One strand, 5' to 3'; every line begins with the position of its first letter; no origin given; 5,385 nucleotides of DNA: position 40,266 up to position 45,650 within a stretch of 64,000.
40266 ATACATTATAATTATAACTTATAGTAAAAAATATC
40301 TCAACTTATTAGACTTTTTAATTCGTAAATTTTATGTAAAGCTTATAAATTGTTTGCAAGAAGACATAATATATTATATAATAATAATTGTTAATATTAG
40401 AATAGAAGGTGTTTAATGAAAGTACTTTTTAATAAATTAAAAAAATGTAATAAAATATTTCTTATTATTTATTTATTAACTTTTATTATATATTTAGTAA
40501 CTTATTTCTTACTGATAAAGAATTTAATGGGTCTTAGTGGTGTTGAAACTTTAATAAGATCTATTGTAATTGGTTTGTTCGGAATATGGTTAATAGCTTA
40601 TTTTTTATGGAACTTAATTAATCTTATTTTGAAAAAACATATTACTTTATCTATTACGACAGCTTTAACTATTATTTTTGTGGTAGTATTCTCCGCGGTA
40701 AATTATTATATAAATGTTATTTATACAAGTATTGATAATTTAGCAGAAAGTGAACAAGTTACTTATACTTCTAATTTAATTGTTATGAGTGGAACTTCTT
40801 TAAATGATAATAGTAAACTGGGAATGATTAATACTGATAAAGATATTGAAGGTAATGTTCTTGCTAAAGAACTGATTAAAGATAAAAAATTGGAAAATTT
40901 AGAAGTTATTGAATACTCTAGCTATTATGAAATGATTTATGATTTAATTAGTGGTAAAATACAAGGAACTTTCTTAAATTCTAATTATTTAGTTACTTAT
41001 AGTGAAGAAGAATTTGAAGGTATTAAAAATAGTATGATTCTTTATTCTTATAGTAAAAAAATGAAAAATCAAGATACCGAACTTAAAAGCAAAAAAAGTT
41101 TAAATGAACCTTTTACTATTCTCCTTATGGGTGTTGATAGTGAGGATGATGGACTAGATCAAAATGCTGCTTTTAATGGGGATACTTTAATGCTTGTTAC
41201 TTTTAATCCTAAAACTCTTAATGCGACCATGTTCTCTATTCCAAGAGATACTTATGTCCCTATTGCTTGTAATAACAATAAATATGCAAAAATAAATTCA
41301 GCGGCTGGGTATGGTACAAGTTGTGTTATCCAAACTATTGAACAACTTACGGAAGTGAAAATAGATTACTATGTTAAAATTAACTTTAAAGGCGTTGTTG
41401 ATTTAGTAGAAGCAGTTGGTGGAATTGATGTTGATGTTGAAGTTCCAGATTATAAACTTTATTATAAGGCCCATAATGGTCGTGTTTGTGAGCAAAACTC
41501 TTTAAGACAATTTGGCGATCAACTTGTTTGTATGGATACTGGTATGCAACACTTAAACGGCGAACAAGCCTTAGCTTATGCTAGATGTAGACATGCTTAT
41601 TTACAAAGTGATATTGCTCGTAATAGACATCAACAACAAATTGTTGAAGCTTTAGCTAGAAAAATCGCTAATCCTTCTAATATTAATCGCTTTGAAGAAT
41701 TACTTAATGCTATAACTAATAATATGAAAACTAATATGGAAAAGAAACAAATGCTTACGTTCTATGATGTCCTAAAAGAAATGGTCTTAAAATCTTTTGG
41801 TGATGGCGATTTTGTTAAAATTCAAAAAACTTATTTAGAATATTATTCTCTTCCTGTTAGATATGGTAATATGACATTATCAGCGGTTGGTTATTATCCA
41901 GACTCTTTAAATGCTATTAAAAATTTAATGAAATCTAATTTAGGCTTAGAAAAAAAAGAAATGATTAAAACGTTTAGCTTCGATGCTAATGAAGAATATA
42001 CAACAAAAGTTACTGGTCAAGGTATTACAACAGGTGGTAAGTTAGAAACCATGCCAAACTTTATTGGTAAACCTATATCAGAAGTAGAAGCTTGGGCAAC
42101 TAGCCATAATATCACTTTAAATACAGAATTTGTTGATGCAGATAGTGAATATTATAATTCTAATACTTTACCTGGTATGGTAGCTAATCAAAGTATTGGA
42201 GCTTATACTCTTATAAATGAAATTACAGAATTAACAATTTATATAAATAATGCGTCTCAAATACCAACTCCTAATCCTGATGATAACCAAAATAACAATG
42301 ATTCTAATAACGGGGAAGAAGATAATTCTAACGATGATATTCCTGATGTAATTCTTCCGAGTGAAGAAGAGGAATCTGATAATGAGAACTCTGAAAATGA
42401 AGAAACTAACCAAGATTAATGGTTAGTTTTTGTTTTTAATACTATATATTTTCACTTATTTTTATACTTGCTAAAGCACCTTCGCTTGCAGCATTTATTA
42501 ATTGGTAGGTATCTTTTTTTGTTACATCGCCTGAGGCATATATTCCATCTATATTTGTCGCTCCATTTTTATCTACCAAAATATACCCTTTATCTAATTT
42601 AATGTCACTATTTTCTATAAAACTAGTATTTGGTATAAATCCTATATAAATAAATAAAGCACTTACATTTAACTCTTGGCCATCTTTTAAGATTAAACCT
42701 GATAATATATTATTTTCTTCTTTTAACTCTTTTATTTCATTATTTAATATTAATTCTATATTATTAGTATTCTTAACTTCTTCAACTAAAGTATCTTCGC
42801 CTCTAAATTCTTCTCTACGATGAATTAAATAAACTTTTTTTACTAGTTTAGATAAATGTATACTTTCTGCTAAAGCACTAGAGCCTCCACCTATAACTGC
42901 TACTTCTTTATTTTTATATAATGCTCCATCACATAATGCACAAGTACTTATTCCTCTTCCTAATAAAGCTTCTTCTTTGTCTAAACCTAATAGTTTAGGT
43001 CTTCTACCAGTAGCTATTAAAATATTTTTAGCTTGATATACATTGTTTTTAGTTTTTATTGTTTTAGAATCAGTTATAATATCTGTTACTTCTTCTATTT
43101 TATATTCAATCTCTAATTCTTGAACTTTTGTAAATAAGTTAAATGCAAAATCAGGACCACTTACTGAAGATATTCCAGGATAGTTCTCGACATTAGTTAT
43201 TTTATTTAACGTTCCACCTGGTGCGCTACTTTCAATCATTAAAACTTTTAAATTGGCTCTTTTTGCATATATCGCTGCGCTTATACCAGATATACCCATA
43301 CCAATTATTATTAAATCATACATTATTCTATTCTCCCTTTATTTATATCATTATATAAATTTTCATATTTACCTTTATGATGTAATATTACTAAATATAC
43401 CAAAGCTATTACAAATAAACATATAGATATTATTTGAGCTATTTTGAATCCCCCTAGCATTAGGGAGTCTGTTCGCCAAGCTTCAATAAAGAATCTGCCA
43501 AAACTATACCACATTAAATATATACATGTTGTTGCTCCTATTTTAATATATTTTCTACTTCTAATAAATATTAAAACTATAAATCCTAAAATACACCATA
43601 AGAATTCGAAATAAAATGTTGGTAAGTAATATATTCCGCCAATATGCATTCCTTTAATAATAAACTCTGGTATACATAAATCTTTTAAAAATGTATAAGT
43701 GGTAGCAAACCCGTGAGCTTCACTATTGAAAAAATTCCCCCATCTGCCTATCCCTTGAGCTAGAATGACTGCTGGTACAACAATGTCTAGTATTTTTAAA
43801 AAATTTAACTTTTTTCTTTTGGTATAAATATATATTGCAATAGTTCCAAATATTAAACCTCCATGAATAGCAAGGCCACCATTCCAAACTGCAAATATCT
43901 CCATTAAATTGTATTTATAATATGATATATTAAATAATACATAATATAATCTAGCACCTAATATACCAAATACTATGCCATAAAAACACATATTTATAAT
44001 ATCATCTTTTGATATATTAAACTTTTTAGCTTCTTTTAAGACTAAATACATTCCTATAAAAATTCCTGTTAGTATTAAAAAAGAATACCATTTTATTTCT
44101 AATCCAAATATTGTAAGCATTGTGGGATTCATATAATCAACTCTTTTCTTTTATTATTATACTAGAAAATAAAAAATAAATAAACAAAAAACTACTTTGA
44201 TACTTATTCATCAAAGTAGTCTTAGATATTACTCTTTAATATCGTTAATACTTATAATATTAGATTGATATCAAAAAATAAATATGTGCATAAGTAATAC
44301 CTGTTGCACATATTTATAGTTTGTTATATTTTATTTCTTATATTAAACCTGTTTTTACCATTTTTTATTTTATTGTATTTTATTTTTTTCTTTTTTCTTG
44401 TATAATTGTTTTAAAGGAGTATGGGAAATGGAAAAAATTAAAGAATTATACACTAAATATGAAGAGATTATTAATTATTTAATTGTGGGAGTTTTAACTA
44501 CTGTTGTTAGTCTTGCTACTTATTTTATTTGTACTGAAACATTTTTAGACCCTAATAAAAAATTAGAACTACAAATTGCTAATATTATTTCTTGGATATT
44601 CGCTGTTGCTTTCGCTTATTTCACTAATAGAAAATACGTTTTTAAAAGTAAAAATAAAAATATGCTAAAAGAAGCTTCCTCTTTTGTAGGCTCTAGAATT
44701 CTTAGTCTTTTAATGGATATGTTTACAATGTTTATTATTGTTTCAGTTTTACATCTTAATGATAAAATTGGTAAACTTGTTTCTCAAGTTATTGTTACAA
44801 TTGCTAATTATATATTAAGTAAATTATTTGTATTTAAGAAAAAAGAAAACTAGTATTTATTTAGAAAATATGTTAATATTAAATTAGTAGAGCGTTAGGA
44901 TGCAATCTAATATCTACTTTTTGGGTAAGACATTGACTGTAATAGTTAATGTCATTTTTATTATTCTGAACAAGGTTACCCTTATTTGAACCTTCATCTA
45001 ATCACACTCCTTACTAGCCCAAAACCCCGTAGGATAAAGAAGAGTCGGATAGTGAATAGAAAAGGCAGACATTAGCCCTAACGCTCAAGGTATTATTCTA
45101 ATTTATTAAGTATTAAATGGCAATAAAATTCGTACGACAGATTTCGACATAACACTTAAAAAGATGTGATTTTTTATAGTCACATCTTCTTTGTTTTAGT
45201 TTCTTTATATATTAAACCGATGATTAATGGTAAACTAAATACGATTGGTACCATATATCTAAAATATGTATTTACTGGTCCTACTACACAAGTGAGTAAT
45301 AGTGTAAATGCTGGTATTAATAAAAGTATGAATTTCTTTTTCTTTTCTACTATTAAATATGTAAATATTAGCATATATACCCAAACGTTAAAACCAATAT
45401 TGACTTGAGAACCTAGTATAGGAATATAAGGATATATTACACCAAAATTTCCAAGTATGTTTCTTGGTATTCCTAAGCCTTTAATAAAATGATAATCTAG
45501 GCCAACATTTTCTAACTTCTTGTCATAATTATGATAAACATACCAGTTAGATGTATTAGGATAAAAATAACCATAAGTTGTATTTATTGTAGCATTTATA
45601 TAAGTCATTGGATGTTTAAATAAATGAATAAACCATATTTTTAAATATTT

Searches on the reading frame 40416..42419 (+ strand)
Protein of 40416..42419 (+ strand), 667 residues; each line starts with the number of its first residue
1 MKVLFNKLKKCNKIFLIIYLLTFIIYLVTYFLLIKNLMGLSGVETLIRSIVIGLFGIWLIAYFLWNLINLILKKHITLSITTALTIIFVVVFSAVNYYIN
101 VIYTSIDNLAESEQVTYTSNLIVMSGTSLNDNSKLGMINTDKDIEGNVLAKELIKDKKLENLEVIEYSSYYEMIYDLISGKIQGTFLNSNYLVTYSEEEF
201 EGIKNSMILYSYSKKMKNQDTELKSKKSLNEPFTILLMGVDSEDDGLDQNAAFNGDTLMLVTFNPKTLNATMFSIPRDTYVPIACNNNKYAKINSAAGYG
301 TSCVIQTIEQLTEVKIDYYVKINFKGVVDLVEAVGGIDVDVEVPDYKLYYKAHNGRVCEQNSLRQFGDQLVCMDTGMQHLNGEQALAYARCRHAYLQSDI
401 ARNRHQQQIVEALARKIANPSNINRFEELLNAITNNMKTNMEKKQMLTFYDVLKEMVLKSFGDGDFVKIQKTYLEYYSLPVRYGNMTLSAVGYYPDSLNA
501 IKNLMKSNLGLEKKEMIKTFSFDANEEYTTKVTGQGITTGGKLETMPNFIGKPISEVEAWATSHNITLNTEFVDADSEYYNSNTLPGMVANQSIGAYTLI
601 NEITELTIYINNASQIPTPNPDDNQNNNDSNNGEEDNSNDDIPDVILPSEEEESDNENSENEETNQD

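Call 10: search_protein_families(library=pfam, proteins=[window:40416-42419:+])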
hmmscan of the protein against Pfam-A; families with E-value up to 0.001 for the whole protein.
window:40416-42419:+ (667 aa): 2 families
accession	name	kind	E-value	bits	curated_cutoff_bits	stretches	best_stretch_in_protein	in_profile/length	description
PF03816.19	LytR_cpsA_psr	-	2.1e-43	148.5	24.6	1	255-418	2-149/150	LytR_cpsA_psr family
PF03793.24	PASTA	-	1.3e-07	32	23.2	1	545-611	2-63/64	PASTA domain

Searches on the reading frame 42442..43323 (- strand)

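Call 10: search_protein_families(library=pfam, proteins=[window:42442-43323:-])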
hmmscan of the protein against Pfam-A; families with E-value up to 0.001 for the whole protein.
window:42442-43323:- (293 aa): 12 families
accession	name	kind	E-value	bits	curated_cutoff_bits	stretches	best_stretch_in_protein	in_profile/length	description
PF07992.20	Pyr_redox_2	-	2e-51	175.6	26.1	1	2-281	1-289/291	Pyridine nucleotide-disulphide oxidoreductase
PF13738.12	Pyr_redox_3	-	4.8e-24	85.6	30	1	68-265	94-305/305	Pyridine nucleotide-disulphide oxidoreductase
PF00070.33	Pyr_redox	-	2.4e-13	50.9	22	1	141-214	2-81/82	Pyridine nucleotide-disulphide oxidoreductase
PF03486.20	HI0933_like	-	1.2e-08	35.1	50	0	3-34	2-33/244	HI0933-like protein Rossmann domain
PF12831.13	FAD_oxidored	-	2.6e-08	34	27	1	3-37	1-36/416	FAD dependent oxidoreductase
PF13434.12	Lys_Orn_oxgnase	-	3.6e-08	33.4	21.3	1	66-194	117-248/339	L-lysine 6-monooxygenase/L-ornithine 5-monooxygenase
PF01266.30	DAO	-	4.6e-08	33.4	27.9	1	3-38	1-38/353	FAD dependent oxidoreductase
PF00890.30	FAD_binding_2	-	2.9e-07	30.5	20.4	1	3-38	1-37/414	FAD binding domain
PF01946.23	Thi4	-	7.5e-07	29.1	26.2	1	3-37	19-55/235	Thi4 family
PF13450.12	NAD_binding_8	-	6.3e-06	26.8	21.9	0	6-43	1-39/68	NAD(P)-binding Rossmann-like domain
PF01134.28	GIDA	-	2.1e-05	24.2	22.1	1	3-53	1-43/391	Glucose inhibited division protein A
PF21799.2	MurD-like_N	-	0.00028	21.6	27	0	4-42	3-41/88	Mur ligase MurD-like, N-terminal domain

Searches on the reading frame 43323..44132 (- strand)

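Call 10: search_protein_families(library=pfam, proteins=[window:43323-44132:-])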
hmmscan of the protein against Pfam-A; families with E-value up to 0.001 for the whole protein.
window:43323-44132:- (269 aa): 1 family
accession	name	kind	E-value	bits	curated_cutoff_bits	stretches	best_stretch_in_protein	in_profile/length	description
PF01790.23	LGT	-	2.9e-72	243.3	24.9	1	3-248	1-239/240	Prolipoprotein diacylglyceryl transferase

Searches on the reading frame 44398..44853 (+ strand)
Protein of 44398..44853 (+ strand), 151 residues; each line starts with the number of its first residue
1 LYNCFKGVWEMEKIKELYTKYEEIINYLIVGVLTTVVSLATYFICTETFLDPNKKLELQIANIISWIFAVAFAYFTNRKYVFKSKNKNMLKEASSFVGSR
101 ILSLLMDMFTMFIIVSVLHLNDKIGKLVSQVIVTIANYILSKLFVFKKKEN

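Call 10: search_protein_families(library=pfam, proteins=[window:44398-44853:+])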
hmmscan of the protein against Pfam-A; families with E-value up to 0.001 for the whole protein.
window:44398-44853:+ (151 aa): 1 family
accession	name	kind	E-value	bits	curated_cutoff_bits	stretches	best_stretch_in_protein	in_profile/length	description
PF04138.20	GtrA_DPMS_TM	-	4.2e-26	91.9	26.1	1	27-146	2-117/117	GtrA/DPMS, transmembrane domain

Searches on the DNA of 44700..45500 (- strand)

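Call 5: search_rna_families(source=window, start=44700, end=45500, threshold=evalue, max_evalue=10, show_alignments=3)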
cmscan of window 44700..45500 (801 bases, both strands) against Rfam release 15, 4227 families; matches with E-value up to 10: 5.
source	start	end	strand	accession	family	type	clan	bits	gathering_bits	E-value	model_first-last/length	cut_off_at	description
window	45361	45405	+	RF00254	mir-16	Gene; miRNA;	CL00085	21.2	36.5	0.076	19-64/82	no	mir-16 microRNA precursor family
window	45147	45206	-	RF04266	mir-9412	Gene; miRNA;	-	20.8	70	0.33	1-64/64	no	mir-9412 microRNA precursor family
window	45062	45130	+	RF03084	DUF2815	Gene; sRNA;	-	15.8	41.2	6.6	1-62/62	no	DUF2815 RNA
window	45147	45200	-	RF03630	mir-2818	Gene; miRNA;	-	14.8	90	7.8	1-60/60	no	mir-2818 microRNA precursor family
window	44903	44947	-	RF01244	snR4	Gene; snRNA; snoRNA; CD-box;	-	13.2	37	8.9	1-187/187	no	Small nucleolar RNA snR4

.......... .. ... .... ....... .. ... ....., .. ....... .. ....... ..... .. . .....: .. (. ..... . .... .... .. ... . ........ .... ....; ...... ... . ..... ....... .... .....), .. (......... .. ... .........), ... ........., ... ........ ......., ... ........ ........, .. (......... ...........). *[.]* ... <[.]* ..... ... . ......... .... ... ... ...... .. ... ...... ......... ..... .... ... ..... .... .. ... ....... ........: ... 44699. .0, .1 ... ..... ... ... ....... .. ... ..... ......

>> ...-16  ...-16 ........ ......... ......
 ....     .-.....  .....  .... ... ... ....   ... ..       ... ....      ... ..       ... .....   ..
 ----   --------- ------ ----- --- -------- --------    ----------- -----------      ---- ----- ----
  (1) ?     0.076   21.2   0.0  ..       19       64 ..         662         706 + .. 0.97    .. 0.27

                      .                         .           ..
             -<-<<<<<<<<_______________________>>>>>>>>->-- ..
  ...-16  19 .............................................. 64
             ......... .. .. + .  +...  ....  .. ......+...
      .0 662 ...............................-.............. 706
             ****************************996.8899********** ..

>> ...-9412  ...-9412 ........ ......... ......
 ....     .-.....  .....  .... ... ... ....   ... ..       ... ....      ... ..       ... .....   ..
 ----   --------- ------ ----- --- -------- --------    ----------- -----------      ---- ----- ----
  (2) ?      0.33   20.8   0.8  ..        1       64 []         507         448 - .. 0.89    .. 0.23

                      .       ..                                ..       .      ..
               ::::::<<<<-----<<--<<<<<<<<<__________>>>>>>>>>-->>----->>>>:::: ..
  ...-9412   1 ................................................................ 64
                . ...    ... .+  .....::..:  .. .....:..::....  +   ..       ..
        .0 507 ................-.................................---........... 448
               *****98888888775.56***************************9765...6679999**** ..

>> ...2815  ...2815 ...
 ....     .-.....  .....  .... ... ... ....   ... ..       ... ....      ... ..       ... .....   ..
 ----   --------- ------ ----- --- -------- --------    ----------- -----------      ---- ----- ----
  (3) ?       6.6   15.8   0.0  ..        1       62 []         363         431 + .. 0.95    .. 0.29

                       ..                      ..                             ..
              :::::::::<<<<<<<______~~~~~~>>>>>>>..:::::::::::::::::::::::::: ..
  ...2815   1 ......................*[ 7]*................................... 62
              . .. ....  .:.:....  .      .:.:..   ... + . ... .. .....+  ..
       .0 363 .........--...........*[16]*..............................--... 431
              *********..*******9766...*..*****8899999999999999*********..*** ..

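Call 52: search_dna_similar(query=window:44855-45165:-, collection=phages, mode=distant, max_evalue=0.01)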
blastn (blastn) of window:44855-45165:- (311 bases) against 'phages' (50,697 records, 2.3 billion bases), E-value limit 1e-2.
Records with a match: 1; places in all: 1; records where one place covers at least 80% of the query: 0.
Best place of each record, by identity: 90-95% 1.
By first word of the organism name: Bacteriophage 1.
By host as written in the record: - 1.
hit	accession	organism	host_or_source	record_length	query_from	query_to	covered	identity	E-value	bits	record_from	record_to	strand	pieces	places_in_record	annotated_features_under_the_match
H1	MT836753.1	Bacteriophage sp.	human fecal samples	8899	12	51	13%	90.0%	2e-4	52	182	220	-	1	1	record has no annotation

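Call 53: search_dna_similar(query=window:44855-45165:-, collection=plasmids, mode=distant, max_evalue=0.01)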
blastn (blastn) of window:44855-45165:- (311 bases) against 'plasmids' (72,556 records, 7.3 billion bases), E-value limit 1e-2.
No match.

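Call 55: get_annotated_region(hit=H1, flank=1500)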
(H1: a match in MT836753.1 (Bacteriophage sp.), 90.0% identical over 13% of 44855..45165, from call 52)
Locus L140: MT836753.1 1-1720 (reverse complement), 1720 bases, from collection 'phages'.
description: UNVERIFIED: Bacteriophage sp. clone scaffold_2977 genomic sequence.
organism: Bacteriophage sp. (NCBI taxid 38018)
taxonomy: Viruses
host: -; source: human fecal samples; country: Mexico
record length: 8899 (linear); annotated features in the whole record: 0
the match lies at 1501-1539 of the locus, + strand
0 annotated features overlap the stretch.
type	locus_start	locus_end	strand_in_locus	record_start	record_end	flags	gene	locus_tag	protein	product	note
